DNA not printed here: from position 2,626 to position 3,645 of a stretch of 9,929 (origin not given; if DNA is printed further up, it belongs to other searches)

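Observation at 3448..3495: Hairpin between yehD and yehC overlaps the longer candidate yehC start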

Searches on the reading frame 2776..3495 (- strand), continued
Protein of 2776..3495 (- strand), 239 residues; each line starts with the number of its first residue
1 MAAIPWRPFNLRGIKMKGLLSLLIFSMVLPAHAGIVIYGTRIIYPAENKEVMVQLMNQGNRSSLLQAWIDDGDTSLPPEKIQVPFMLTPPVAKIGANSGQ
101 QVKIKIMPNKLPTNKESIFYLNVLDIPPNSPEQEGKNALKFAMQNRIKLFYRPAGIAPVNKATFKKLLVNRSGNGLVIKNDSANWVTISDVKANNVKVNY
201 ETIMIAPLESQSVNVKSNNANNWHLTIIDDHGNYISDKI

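Call 25: search_solved_structures(query=window:2776-3495:-, show_alignments=3, max_evalue=1e-10)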
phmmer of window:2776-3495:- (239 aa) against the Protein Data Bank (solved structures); distinct sequences matched with E-value up to 1e-10: 23.
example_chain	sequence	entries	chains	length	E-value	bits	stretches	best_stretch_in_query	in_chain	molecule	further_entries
3q48_A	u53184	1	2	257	2.2e-36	129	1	26-213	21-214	Chaperone CupB2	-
5ghu_A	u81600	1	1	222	2.4e-33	119.1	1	35-235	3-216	Probable fimbrial chaperone YadV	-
7lhg_D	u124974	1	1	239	1.1e-26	97.3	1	16-233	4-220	Chaperone protein PapD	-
6e14_C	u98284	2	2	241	9.8e-26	94.2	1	17-233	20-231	Chaperone protein FimC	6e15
2j7l_A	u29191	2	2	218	3.3e-25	92.5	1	39-233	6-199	CHAPERONE PROTEIN PAPD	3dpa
1pdk_A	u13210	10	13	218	4.4e-25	92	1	39-233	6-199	PROTEIN (CHAPERONE PROTEIN PAPD) | CHAPERONE PROTEIN PAPD | PERIPLASMID CHAPERONE PAPD PROTEIN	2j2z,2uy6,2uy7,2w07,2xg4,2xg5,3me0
6cd2_A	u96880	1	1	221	4.7e-25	92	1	39-233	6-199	Chaperone protein PapD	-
5k93_A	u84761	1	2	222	4.7e-25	91.9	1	39-233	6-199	Chaperone protein PapD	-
1n0l_A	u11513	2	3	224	4.9e-25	91.9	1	39-233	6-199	Chaperone protein PapD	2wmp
1l4i_A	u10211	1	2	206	1.4e-24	90.5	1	34-219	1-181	SfaE PROTEIN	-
1qpp_A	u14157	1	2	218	1.6e-24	90.2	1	40-233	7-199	PAPD CHAPERONE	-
1qun_A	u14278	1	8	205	6.1e-24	88.3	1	34-233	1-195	PAPD-LIKE CHAPERONE FIMC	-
1kiu_A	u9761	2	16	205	6.1e-24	88.3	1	34-233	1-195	CHAPERONE PROTEIN FimC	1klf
3rfz_C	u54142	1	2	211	6.8e-24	88.2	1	34-233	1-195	Chaperone protein fimC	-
9bog_C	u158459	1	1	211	6.8e-24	88.2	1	34-233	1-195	Type 1 fimbria chaperone FimC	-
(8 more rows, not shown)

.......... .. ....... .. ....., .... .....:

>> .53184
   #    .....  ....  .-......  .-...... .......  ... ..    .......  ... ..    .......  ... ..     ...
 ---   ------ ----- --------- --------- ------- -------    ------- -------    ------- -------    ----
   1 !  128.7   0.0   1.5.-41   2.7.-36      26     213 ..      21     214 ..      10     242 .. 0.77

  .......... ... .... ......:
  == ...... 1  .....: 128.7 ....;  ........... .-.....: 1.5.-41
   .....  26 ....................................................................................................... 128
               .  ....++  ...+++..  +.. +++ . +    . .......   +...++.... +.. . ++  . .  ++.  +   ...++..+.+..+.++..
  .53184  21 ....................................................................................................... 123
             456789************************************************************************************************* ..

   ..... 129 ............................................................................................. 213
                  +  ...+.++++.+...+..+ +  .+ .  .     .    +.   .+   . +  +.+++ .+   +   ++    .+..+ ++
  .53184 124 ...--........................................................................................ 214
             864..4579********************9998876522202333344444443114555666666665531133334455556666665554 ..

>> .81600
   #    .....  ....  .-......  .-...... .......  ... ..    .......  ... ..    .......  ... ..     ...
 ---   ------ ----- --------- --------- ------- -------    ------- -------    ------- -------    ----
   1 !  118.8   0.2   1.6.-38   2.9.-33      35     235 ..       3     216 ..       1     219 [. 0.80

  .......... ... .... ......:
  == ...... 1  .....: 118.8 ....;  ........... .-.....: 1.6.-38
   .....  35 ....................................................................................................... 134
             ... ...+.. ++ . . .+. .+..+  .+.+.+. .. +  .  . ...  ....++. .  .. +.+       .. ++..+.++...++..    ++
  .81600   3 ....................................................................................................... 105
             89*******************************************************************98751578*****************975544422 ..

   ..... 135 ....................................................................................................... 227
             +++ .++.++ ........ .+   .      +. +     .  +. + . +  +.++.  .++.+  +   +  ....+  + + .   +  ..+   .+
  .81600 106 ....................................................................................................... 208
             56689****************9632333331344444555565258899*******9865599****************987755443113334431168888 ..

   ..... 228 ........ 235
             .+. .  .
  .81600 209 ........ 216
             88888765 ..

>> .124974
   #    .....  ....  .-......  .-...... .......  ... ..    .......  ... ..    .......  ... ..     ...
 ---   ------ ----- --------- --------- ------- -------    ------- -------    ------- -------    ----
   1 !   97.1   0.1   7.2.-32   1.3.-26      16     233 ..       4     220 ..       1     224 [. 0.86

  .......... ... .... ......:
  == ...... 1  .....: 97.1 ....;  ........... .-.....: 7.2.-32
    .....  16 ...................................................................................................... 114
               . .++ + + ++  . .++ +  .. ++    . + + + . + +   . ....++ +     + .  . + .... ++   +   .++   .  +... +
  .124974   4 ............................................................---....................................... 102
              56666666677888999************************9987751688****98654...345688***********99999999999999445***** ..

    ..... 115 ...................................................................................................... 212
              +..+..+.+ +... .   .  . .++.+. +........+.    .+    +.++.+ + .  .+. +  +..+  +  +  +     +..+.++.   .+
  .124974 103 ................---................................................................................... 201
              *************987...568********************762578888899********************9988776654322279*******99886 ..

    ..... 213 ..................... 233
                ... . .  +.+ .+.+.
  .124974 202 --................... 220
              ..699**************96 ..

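Call 37: find_related_loci(query=A2, collection=genome_contigs, flank=1500)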
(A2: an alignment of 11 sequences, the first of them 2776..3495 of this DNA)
Query A2 (239 aa) in genome_contigs; peptide patterns used: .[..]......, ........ (x = any residue, [..] = any of these).
227 stretches matched a pattern; 162 encode a relative of the query (tblastn E <= 1e-3); the best 80 are kept; 80 distinct loci.
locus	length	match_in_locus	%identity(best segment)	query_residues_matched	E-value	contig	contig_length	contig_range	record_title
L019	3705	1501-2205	93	5-239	1e-148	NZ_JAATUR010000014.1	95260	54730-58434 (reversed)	Escherichia coli strain SCPM-O-B-8794 14length=95260, whole genome shotgun sequence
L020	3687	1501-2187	96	11-239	4e-146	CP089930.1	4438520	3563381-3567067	Escherichia coli strain E69 chromosome, complete genome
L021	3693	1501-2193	87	9-239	3e-136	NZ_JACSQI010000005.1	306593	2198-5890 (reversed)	Escherichia whittamii strain Sa2BVA5 NODE_5_length_306593_cov_8.374623, whole genome shotgun sequence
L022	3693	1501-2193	88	9-239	5e-136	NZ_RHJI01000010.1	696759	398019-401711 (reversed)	Escherichia sp. E1V33 1V33_10_consensus, whole genome shotgun sequence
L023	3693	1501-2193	86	9-239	1e-133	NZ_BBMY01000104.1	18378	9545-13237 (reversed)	Escherichia albertii NBRC 107761 = DSM 17582 strain NBRC 107761, whole genome shotgun sequence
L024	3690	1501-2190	70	10-239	2e-109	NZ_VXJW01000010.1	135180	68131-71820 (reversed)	Salmonella enterica subsp. arizonae strain CCUG 6322T contig_0000010, whole genome shotgun sequence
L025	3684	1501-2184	68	12-239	2e-107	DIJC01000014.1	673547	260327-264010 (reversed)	MAG TPA_asm: Enterobacteriaceae bacterium UBA5654 UBA5654_contig_39, whole genome shotgun sequence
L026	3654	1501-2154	71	18-239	2e-106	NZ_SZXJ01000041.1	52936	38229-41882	Citrobacter sp. wls619 contig7, whole genome shotgun sequence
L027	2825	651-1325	68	15-239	1e-104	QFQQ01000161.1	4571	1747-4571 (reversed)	MAG: Citrobacter freundii isolate S2_003_000_R2_13 S2_003_000_R2_scaffold_11296, whole genome shotgun sequence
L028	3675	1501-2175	68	15-239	3e-104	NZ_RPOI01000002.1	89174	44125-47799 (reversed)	Citrobacter youngae strain CCUG 30791 citrobacter_youngae_CCUG30791T_0000002, whole genome shotgun sequence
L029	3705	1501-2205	63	5-239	4e-102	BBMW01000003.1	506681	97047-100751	Citrobacter werkmanii NBRC 105721 DNA, contig: CIWKM03, whole genome shotgun sequence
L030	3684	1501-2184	63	12-239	4e-99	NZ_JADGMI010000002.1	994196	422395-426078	Superficieibacter sp. 1612_C1 1612_C1_2, whole genome shotgun sequence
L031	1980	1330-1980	65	15-231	2e-102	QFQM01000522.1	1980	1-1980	MAG: Flavobacterium psychrophilum isolate S2_003_000_R2_17 S2_003_000_R2_scaffold_28058, whole genome shotgun sequence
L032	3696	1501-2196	59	9-239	6e-96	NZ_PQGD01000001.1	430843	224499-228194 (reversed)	Superficieibacter electus strain BP-1 NODE_1_length_430843_cov_33.6378, whole genome shotgun sequence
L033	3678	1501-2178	61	14-239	2e-94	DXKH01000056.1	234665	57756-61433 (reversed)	MAG TPA_asm: Citrobacter sp. isolate HRGM_Genome_0066 HRGM_Genome_0066_56, whole genome shotgun sequence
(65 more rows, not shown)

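Call 69: profile_search(alignment_id=A4)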
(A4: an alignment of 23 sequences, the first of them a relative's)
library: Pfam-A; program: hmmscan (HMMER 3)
A. the first sequence (209 residues): domains with independent E <= 10: 2; with E <= 0.001: 1
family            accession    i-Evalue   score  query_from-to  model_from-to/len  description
Fimbrial          PF00419.26    5.2e-13    50.0      46-208         1-150/151  Fimbrial protein
FimA              PF16970.11        9.1     7.0     173-208       107-144/145  Type-1 fimbrial protein, A
B. every sequence of the alignment scanned on its own (23 sequences): families by number of members that match
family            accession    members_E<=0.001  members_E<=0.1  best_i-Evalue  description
Fimbrial          PF00419.26                21              21        3.7e-16  Fimbrial protein
FimA              PF16970.11                 3               3        3.8e-22  Type-1 fimbrial protein, A
DUF2808           PF10989.13                 0               1        5.8e-02  Protein of unknown function (DUF2808)
